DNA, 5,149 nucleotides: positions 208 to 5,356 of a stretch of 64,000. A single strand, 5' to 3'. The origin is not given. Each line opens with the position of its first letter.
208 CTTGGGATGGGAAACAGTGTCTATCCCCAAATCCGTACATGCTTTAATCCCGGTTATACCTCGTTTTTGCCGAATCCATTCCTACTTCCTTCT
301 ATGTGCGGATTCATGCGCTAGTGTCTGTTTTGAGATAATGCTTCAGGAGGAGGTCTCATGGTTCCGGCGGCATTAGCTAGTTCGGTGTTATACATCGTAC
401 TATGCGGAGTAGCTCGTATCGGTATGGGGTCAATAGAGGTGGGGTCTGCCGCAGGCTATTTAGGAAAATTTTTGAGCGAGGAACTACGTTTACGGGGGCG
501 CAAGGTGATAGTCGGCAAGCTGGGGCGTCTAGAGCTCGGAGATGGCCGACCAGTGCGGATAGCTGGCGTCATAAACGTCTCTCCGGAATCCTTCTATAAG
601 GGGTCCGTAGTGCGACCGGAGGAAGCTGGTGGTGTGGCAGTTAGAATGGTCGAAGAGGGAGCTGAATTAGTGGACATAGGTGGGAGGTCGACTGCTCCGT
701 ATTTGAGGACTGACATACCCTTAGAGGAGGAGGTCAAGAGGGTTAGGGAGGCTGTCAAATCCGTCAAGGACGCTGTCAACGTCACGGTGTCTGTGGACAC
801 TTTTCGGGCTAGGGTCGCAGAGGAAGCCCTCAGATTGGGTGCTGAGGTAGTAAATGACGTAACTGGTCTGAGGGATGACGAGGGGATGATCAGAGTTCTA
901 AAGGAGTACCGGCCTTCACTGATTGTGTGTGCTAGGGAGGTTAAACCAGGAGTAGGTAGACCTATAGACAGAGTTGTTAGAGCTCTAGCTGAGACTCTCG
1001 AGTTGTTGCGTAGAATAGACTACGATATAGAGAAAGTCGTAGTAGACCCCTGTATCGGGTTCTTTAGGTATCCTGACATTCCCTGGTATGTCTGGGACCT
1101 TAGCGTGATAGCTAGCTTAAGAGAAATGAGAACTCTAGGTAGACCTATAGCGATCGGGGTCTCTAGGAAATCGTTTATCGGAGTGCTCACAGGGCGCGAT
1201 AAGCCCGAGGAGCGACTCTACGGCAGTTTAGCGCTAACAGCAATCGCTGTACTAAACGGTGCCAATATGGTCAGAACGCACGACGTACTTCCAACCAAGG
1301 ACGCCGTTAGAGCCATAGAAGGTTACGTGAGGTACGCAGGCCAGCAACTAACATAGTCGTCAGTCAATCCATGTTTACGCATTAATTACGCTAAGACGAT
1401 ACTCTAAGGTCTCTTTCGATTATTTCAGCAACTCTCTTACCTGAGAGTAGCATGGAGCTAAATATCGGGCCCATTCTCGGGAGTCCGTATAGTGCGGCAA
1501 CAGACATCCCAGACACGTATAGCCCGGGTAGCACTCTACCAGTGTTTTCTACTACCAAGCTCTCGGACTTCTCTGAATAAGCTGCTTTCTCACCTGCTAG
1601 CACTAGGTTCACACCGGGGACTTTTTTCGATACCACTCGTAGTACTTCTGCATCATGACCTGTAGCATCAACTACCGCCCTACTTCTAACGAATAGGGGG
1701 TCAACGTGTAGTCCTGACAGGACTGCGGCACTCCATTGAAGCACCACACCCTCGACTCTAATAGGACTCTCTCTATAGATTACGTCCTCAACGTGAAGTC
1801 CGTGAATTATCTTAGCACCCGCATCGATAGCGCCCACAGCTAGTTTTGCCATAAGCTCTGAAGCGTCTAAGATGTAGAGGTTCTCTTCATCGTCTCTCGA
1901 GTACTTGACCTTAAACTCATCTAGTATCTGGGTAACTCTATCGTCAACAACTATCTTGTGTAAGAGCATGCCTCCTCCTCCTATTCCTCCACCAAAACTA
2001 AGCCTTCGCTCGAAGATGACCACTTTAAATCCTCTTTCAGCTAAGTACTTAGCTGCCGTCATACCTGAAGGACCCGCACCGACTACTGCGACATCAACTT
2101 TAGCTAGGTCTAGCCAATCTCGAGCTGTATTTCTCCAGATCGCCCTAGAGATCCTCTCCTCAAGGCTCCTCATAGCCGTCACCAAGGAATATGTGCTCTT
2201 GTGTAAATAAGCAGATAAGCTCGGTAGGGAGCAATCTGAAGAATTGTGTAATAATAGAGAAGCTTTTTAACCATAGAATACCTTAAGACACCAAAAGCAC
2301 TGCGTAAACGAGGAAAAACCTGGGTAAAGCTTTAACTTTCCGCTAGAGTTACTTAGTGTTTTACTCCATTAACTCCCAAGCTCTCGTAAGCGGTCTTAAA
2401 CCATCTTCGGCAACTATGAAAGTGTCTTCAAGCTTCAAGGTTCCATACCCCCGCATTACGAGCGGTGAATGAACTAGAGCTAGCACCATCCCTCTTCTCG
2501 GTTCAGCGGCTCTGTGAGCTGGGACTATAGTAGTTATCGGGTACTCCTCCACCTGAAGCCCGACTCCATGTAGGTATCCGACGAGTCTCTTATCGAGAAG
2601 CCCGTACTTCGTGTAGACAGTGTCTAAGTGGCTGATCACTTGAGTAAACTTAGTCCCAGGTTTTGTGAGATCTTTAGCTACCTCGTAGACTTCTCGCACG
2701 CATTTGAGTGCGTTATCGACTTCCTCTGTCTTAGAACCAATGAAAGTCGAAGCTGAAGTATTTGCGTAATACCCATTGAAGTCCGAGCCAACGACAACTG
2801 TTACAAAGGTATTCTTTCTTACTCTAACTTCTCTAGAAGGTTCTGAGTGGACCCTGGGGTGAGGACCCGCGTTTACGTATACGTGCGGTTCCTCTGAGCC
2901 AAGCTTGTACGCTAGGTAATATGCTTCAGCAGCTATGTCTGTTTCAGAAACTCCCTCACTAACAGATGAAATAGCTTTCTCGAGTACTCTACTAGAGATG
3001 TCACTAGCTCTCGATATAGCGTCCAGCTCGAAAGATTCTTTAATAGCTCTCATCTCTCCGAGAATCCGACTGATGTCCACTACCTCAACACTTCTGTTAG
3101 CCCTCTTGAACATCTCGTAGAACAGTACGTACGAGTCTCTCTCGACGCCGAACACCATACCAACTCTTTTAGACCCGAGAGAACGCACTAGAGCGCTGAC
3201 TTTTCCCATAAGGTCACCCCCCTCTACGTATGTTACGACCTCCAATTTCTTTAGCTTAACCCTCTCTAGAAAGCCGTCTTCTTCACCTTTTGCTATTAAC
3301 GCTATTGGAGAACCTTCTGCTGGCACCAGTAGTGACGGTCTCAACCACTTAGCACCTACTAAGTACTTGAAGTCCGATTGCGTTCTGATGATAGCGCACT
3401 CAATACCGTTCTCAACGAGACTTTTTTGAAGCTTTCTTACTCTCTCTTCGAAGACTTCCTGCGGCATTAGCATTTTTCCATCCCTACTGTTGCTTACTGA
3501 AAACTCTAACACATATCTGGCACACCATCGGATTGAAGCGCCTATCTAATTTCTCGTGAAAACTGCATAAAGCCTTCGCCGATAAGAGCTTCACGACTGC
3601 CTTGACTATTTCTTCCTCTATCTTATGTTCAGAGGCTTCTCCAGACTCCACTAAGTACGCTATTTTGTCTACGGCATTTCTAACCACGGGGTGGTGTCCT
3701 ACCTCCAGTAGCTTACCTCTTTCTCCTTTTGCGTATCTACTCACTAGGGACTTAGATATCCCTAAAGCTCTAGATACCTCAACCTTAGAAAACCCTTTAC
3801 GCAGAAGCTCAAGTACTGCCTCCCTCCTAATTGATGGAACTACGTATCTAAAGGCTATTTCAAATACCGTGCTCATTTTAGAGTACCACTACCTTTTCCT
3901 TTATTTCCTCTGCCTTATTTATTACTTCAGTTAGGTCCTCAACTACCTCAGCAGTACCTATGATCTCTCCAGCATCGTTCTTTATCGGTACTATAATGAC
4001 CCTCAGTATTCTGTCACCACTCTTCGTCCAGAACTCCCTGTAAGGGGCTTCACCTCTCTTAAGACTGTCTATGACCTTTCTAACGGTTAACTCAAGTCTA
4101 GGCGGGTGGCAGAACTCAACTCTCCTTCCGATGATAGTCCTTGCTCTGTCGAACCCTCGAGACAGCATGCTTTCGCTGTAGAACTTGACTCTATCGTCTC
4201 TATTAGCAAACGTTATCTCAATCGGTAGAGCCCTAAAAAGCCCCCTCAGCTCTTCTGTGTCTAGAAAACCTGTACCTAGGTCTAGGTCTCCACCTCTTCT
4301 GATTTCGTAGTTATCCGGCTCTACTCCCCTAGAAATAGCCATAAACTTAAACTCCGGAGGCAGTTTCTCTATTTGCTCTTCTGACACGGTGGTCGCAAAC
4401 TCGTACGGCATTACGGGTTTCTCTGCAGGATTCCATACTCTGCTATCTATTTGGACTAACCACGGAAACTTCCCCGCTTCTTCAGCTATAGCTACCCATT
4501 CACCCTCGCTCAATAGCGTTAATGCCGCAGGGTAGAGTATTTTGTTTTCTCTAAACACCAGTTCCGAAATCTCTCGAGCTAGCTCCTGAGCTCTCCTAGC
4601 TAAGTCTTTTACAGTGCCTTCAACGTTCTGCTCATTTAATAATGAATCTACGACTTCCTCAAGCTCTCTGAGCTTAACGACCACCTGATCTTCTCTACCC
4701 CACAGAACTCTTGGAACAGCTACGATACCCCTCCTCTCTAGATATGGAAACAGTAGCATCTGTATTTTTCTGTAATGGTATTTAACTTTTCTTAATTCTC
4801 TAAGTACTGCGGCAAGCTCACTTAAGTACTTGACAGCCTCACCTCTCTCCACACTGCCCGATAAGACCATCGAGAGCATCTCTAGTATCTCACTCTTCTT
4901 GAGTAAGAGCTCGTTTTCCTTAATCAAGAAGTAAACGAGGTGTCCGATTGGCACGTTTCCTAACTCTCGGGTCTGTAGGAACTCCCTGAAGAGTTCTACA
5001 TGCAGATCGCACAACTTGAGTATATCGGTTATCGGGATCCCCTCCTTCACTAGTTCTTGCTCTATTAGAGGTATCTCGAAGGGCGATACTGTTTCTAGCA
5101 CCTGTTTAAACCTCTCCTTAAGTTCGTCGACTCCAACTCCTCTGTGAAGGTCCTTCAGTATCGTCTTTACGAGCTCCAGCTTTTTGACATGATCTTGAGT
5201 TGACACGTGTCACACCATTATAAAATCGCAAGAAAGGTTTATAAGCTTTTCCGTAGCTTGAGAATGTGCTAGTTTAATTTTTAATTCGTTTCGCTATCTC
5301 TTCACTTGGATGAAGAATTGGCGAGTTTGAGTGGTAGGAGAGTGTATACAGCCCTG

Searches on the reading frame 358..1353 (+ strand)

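Call 32: search_protein_families(library=pfam, proteins=[window:358-1353:+], max_evalue=0.00001)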
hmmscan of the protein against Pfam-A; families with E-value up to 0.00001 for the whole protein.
window:358-1353:+ (332 aa): 1 family
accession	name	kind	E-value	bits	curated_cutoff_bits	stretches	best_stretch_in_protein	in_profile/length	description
PF00809.28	Pterin_bind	-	7.1e-51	173.6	25.5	1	70-308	2-244/244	Pterin binding enzyme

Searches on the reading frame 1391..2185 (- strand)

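Call 32: search_protein_families(library=pfam, proteins=[window:1391-2185:-], max_evalue=0.00001)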
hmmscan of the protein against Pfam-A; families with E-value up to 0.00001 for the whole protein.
window:1391-2185:- (264 aa): 8 families
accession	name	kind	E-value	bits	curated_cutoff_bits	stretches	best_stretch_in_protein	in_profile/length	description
PF01946.23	Thi4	-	5.8e-76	255.3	26.2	1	13-242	1-235/235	Thi4 family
PF01266.30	DAO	-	3.2e-12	47.1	27.9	1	31-76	1-47/353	FAD dependent oxidoreductase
PF13450.12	NAD_binding_8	-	9.1e-10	39.1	21.9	1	34-67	1-34/68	NAD(P)-binding Rossmann-like domain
PF12831.13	FAD_oxidored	-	3.9e-09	36.7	27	1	31-181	1-149/416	FAD dependent oxidoreductase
PF00890.30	FAD_binding_2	-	8.6e-08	32.2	20.4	0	31-67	1-37/414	FAD binding domain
PF07992.20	Pyr_redox_2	-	1.7e-07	31.4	26.1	1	31-107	2-58/291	Pyridine nucleotide-disulphide oxidoreductase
PF01494.25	FAD_binding_3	-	8e-07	29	22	1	29-61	1-33/349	FAD binding domain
PF03486.20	HI0933_like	-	8.1e-06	25.9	50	0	31-68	2-39/244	HI0933-like protein Rossmann domain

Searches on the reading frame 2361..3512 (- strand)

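Call 32: search_protein_families(library=pfam, proteins=[window:2361-3512:-], max_evalue=0.00001)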
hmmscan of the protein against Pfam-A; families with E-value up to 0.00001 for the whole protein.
window:2361-3512:- (383 aa): 2 families
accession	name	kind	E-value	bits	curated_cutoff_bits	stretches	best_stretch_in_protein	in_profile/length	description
PF00557.29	Peptidase_M24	-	3.9e-26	92.5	23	1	165-368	2-207/208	Metallopeptidase family M24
PF01321.24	Creatinase_N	-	1.4e-10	42.3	22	1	24-157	1-128/128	Creatinase/Prolidase N-terminal domain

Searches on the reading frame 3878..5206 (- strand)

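Call 32: search_protein_families(library=pfam, proteins=[window:3878-5206:-], max_evalue=0.00001)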
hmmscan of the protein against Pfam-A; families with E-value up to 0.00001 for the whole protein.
window:3878-5206:- (442 aa): 3 families
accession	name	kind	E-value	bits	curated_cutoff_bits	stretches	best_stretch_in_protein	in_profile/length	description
PF04282.18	DUF438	-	1.5e-23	82.9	25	1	14-78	2-66/67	Family of unknown function (DUF438)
PF13596.12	PAS_10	-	3.2e-18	66.8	22.1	1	322-426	3-106/106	PAS domain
PF01814.28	Hemerythrin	-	1.1e-09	39.3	25.3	1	107-228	13-127/127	Hemerythrin HHE cation binding domain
